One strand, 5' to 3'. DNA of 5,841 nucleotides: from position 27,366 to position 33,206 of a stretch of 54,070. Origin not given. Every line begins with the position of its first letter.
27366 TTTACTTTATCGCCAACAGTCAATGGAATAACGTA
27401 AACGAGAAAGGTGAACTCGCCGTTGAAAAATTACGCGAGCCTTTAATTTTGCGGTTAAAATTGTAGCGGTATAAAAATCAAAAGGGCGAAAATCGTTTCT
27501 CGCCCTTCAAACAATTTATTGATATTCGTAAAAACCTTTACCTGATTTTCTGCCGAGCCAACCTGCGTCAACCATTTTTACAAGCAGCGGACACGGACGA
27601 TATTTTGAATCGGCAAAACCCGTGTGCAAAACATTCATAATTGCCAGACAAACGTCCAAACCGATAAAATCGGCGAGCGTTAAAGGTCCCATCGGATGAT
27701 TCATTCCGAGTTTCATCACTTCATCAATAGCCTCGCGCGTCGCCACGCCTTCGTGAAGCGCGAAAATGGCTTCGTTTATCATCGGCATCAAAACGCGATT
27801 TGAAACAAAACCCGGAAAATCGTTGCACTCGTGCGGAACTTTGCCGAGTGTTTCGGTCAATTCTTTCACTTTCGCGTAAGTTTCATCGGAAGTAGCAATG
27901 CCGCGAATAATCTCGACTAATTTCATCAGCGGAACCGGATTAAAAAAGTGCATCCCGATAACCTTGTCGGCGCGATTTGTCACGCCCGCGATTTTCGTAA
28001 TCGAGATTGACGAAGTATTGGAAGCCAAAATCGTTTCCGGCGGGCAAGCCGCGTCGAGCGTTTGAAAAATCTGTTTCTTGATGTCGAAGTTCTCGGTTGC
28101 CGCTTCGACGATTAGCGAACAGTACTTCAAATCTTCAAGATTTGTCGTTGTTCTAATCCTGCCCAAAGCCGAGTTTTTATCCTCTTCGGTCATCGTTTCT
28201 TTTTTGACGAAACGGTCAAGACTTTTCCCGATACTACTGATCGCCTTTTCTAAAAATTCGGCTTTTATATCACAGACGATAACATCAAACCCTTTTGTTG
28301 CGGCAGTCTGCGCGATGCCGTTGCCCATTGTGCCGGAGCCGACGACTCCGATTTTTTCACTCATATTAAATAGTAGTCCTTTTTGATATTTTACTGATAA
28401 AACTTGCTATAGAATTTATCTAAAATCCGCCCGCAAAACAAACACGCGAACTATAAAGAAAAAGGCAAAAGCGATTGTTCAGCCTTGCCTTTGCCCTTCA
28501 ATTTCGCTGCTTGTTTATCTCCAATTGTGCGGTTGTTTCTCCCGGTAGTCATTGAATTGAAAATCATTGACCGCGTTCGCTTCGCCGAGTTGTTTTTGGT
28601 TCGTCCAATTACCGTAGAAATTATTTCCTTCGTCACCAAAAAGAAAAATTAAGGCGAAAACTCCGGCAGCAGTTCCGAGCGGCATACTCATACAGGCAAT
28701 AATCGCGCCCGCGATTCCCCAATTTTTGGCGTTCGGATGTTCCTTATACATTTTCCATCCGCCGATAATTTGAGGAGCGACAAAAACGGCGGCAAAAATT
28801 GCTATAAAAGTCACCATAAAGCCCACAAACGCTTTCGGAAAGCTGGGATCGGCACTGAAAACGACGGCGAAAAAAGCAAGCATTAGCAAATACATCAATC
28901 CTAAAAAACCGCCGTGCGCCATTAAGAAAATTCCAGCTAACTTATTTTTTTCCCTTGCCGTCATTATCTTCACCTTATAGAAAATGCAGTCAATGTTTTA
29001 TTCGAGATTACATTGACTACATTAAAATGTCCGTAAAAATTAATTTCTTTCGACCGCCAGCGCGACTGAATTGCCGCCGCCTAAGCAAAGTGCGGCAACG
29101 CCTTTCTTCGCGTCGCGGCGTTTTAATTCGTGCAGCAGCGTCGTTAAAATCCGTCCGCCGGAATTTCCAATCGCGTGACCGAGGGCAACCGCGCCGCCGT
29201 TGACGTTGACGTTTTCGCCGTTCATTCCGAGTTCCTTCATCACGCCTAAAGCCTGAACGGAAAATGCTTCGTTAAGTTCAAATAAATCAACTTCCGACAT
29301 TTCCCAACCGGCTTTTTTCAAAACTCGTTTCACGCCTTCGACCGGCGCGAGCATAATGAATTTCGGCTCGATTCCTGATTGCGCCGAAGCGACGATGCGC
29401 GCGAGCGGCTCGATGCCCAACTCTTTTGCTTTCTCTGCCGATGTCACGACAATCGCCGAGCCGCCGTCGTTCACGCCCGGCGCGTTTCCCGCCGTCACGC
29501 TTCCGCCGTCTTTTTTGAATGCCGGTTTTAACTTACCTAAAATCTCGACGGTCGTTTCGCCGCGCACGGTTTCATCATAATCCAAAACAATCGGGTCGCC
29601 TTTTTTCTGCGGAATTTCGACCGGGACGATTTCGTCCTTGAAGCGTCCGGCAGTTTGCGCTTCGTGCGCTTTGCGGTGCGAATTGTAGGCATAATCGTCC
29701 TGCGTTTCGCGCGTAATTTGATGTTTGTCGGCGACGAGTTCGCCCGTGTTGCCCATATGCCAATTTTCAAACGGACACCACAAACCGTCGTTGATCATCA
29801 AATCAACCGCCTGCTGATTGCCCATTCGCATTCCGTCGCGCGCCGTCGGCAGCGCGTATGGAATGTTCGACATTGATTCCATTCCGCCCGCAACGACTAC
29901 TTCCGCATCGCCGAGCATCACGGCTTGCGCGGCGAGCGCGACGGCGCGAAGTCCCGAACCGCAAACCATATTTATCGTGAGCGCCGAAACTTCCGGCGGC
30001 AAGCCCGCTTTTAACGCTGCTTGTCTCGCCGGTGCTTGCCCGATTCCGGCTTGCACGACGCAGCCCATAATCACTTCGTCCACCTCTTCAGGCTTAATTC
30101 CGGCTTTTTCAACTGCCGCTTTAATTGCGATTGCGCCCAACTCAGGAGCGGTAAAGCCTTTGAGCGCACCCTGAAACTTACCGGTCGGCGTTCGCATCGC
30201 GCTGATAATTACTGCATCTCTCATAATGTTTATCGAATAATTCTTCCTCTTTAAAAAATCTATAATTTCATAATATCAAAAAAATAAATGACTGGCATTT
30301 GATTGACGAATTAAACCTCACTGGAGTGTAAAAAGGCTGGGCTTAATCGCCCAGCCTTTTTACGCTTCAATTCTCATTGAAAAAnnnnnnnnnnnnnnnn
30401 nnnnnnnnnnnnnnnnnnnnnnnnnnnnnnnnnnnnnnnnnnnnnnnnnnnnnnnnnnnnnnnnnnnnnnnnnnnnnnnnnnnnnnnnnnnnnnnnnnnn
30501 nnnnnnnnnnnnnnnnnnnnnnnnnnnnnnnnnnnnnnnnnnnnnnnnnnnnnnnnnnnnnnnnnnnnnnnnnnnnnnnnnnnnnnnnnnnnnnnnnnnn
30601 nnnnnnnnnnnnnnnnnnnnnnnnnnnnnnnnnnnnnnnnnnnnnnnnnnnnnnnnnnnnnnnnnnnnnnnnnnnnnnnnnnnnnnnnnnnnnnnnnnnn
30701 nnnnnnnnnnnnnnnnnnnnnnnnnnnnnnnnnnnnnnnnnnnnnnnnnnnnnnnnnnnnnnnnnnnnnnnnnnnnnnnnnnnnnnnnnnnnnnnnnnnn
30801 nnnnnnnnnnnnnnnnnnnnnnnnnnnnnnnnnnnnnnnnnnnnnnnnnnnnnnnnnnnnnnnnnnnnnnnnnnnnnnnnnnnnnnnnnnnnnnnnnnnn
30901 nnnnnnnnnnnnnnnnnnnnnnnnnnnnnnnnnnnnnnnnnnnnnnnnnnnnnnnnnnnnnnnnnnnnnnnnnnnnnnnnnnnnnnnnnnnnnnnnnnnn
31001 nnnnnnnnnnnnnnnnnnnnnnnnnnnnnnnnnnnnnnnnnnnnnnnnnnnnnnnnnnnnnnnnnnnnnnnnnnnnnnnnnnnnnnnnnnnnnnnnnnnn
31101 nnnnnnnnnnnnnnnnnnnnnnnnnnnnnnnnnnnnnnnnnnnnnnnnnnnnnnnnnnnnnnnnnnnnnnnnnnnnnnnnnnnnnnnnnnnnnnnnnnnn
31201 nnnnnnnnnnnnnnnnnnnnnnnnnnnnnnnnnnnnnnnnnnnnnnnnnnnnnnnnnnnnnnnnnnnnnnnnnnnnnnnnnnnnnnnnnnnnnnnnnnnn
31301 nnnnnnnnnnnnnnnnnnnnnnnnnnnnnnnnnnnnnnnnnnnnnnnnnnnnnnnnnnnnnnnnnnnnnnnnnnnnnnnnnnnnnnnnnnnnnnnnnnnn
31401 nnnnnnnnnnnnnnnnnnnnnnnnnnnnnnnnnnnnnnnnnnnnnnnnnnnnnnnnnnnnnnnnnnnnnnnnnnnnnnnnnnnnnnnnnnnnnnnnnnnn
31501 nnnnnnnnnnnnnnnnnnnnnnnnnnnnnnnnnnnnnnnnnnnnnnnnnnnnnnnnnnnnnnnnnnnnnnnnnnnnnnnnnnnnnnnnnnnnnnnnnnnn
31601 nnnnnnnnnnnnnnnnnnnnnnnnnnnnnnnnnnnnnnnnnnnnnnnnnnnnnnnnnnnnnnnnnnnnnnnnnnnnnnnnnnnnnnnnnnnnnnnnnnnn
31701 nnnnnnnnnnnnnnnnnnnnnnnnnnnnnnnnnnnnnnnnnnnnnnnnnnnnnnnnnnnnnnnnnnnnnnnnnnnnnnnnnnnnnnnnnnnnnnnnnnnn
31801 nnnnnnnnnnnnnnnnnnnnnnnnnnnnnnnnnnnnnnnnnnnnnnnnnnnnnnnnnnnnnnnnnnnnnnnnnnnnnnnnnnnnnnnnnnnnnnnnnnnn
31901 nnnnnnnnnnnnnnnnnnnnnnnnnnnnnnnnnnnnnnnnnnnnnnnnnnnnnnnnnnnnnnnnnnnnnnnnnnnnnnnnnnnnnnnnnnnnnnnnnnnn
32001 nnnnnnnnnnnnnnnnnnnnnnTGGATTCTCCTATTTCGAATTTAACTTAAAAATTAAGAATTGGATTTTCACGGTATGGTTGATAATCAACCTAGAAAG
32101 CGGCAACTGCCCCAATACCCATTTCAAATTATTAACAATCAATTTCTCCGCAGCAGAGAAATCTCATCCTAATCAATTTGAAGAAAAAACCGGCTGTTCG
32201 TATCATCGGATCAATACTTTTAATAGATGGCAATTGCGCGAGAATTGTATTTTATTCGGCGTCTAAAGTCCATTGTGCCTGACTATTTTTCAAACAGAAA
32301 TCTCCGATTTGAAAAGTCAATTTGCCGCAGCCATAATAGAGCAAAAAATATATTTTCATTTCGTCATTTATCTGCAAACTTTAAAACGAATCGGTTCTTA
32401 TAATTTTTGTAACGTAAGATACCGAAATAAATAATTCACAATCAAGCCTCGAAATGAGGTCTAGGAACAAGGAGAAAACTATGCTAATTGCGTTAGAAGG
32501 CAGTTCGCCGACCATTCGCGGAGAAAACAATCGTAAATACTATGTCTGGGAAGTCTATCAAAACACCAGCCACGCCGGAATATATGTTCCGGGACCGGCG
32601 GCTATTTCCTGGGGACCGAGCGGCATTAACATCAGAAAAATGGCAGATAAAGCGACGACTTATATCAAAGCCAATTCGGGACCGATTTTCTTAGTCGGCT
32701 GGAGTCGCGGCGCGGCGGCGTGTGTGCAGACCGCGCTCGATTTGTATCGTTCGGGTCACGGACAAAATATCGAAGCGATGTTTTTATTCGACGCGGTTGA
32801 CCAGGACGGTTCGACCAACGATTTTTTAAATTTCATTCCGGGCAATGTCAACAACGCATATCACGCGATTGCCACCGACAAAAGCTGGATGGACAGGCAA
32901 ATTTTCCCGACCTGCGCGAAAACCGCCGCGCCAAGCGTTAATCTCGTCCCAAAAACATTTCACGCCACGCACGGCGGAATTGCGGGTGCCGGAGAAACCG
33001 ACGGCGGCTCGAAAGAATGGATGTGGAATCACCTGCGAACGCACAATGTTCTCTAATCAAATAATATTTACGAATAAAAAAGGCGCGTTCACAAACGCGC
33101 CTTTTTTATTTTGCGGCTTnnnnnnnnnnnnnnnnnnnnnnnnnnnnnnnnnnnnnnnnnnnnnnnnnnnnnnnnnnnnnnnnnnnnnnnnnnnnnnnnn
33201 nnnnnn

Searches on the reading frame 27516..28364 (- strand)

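Call 95: search_protein_families(library=pfam, proteins=[window:27516-28364:-], max_evalue=0.00001)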
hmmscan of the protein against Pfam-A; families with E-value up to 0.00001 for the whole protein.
window:27516-28364:- (282 aa): 2 families
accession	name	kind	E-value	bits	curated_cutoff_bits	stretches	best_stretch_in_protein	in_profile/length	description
PF02737.24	3HCDH_N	-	3.4e-65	219.8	22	1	4-182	1-179/180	3-hydroxyacyl-CoA dehydrogenase, NAD binding domain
PF00725.27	3HCDH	-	3.2e-37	127.4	22.1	1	185-281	1-97/97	3-hydroxyacyl-CoA dehydrogenase, C-terminal domain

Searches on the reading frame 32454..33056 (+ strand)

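Call 3: search_protein_families(library=pfam, proteins=[window:32454-33056:+], max_evalue=0.1)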
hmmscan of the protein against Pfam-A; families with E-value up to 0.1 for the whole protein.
window:32454-33056:+ (200 aa): 1 family
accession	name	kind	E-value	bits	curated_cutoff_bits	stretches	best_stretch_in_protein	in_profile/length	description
PF00975.26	Thioesterase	-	0.0093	16.6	26.4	1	59-115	47-103/226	Thioesterase domain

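Call 4: search_protein_families(library=padloc, proteins=[window:32454-33056:+], max_evalue=0.1)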
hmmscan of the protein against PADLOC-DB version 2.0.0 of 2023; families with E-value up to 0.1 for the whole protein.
window:32454-33056:+ (200 aa): 0 families

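Call 5: search_protein_families(library=ncbifam, proteins=[window:32454-33056:+], max_evalue=0.1)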
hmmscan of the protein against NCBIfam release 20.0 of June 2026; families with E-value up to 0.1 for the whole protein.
window:32454-33056:+ (200 aa): 1 family
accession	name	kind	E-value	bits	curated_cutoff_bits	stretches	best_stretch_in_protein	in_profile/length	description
NF040607.1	mycolic_Pks13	equivalog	0.035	11.5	2100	1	73-121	1477-1523/1680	polyketide synthase Pks13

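Call 80: search_protein_families(library=phrogs, proteins=[window:32454-33056:+], max_evalue=0.01)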
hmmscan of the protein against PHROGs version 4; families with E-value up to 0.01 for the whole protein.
window:32454-33056:+ (200 aa): 0 families
